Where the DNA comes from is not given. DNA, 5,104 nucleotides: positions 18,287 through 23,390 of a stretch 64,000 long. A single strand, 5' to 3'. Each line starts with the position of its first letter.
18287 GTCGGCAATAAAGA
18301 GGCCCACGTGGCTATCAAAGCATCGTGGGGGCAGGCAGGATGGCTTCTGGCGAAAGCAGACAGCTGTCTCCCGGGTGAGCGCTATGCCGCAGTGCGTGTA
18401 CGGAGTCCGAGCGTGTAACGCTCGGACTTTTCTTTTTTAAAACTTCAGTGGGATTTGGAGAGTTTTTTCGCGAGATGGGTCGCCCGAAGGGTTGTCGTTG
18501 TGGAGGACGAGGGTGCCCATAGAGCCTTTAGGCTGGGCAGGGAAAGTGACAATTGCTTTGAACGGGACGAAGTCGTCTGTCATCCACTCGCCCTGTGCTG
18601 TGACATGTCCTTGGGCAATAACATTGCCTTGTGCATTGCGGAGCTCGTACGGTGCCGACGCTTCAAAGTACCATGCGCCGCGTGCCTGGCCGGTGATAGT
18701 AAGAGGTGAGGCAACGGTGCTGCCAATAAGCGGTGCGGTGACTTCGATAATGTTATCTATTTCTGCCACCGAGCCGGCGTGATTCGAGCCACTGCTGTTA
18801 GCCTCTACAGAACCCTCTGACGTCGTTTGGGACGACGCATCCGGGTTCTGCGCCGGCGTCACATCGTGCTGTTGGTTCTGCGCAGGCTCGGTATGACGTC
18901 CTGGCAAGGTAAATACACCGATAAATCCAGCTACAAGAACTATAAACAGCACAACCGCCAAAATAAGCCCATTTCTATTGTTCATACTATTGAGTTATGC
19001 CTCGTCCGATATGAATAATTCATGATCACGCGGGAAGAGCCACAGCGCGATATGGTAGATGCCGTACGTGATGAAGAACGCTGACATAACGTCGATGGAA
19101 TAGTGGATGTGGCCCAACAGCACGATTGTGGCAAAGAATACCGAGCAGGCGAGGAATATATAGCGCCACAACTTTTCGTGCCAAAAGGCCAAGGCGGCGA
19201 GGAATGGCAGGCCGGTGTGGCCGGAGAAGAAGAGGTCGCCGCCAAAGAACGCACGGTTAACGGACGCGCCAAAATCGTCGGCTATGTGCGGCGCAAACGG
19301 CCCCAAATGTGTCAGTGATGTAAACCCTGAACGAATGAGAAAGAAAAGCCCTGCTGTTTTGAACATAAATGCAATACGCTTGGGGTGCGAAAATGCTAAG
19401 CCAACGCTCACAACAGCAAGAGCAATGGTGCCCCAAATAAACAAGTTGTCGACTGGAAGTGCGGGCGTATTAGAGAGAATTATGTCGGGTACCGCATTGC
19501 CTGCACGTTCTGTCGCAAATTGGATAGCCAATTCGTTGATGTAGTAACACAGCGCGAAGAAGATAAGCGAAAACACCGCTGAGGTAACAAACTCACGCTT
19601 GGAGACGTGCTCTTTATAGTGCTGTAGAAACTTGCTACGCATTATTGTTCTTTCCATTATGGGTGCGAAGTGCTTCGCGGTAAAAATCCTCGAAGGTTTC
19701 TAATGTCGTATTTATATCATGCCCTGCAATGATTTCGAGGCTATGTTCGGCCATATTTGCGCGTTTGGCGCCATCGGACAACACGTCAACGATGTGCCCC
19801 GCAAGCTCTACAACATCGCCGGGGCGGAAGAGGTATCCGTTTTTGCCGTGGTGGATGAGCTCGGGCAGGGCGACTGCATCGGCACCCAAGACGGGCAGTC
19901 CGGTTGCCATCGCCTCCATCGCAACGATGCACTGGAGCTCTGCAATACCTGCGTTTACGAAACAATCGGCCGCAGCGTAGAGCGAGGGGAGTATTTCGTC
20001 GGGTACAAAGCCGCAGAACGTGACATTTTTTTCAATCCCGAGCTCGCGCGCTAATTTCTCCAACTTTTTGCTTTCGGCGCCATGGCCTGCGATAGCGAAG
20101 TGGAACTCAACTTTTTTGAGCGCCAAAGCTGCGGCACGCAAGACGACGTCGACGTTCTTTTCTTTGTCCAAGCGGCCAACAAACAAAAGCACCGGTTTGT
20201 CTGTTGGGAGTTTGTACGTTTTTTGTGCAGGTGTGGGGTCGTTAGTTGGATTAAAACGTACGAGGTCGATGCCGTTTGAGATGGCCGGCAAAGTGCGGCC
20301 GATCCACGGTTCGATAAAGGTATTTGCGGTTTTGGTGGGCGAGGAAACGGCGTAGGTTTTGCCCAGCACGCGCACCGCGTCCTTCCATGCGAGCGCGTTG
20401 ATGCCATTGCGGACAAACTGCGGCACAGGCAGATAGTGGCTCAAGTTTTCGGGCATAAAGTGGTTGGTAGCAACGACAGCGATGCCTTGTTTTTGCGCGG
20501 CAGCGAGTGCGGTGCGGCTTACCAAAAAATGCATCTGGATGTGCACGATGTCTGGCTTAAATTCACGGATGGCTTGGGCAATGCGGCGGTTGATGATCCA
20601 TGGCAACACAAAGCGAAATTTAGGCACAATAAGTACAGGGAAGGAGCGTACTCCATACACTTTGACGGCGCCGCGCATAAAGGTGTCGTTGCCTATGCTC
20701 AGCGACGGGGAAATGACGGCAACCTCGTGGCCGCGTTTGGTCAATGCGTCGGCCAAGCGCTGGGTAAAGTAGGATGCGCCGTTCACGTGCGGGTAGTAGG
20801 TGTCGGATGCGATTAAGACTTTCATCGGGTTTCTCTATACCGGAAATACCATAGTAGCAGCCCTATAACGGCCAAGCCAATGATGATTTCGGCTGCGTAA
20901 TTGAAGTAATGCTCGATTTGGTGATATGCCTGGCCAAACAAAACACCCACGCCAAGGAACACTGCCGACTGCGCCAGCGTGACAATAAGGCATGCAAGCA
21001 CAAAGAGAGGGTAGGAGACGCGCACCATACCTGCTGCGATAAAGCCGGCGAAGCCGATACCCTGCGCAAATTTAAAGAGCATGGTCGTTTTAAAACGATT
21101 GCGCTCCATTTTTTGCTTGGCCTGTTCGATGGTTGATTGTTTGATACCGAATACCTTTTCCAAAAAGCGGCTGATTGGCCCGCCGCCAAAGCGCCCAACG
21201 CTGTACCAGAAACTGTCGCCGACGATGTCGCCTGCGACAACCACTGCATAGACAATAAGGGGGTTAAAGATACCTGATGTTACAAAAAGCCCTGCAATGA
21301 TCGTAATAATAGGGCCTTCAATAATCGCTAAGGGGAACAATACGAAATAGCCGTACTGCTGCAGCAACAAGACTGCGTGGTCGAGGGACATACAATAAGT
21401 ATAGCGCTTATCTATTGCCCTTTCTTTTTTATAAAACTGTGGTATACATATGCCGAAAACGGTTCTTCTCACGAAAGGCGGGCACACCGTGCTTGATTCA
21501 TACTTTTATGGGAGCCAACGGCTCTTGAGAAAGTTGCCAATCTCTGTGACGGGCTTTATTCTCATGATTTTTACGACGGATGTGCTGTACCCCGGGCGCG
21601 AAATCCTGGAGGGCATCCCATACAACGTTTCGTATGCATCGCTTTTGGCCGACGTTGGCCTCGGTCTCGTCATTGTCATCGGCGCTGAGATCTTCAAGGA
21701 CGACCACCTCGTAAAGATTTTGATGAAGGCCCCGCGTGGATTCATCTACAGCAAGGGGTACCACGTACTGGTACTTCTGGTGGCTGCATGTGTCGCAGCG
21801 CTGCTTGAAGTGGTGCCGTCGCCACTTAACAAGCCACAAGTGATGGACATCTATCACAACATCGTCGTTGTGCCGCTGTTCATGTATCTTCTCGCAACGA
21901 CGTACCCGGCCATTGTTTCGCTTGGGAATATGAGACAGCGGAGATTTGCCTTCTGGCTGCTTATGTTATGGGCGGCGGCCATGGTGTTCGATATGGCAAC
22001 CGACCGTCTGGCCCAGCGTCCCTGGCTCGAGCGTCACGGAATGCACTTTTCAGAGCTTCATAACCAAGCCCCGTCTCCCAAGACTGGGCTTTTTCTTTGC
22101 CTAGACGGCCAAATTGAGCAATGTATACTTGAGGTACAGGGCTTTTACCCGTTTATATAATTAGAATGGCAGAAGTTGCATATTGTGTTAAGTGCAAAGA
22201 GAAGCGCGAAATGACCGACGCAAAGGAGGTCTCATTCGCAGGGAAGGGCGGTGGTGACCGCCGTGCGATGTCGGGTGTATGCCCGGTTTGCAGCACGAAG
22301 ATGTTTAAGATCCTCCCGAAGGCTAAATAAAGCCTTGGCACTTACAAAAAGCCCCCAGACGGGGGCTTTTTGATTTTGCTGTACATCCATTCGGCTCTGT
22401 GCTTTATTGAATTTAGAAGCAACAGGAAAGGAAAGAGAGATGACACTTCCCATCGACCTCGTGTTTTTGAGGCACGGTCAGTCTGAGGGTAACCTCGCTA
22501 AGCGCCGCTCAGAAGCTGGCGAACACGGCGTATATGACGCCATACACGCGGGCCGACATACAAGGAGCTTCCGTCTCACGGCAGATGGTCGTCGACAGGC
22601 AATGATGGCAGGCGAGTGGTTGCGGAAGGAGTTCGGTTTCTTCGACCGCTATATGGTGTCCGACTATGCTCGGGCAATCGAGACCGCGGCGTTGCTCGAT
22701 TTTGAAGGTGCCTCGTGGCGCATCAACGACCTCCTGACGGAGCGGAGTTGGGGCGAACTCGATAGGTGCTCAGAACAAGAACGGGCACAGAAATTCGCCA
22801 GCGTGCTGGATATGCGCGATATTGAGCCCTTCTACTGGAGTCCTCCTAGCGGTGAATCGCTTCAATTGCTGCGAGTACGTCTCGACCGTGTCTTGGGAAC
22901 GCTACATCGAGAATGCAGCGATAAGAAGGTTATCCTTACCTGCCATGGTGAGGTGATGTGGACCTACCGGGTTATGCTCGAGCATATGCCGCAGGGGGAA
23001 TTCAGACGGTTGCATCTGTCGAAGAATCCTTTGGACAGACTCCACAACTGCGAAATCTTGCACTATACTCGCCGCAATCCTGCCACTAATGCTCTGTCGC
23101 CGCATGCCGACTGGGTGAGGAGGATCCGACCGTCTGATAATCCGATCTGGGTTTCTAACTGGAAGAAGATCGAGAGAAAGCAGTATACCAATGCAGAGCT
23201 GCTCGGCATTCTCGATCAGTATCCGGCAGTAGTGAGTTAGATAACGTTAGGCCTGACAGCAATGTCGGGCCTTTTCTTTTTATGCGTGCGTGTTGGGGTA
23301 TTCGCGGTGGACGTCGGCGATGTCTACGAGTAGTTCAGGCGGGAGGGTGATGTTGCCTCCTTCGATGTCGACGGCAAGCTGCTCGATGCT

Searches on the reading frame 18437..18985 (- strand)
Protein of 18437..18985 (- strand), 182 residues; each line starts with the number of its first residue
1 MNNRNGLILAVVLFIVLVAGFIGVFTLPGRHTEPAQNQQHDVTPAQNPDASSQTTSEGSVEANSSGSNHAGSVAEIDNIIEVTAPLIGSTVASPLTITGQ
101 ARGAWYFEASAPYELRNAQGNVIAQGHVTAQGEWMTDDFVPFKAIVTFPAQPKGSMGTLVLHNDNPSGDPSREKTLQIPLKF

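Call 48: search_protein_families(library=pfam, proteins=[window:18437-18985:-], max_evalue=0.001)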
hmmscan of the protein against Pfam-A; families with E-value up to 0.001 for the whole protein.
window:18437-18985:- (182 aa): 1 family
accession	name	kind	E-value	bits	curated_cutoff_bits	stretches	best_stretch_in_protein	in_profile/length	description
PF10648.15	Gmad2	-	6.6e-18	65.2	25.7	1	80-167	2-83/86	Immunoglobulin-like domain of bacterial spore germination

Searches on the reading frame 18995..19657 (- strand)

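Call 48: search_protein_families(library=pfam, proteins=[window:18995-19657:-], max_evalue=0.001)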
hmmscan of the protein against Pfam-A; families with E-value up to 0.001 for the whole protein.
window:18995-19657:- (220 aa): 1 family
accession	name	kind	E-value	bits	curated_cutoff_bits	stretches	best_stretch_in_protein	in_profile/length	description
PF14360.12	PAP2_C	-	2.3e-08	34.9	27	1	140-202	3-70/74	PAP2 superfamily C-terminal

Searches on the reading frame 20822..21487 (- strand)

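Call 48: search_protein_families(library=pfam, proteins=[window:20822-21487:-], max_evalue=0.001)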
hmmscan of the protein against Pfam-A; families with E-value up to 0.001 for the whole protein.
window:20822-21487:- (221 aa): 1 family
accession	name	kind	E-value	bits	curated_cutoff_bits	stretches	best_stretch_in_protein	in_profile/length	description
PF09335.16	VTT_dom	-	2.4e-09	38.2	33.9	1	68-181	8-121/123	VTT domain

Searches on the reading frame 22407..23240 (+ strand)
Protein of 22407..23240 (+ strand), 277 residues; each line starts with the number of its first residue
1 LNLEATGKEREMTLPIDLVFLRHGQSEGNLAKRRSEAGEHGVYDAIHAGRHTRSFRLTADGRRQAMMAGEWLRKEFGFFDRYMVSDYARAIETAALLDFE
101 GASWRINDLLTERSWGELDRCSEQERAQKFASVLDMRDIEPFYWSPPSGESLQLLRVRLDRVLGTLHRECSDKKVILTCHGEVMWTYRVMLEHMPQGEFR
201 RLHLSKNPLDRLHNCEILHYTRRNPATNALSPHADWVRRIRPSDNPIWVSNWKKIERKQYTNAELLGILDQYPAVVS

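Call 48: search_protein_families(library=pfam, proteins=[window:22407-23240:+], max_evalue=0.001)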
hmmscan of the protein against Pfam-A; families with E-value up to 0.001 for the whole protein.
window:22407-23240:+ (277 aa): 1 family
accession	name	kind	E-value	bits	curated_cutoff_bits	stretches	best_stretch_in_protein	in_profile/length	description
PF00300.27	His_Phos_1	-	2.7e-26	92.9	21.7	1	18-206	1-173/194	Histidine phosphatase superfamily (branch 1)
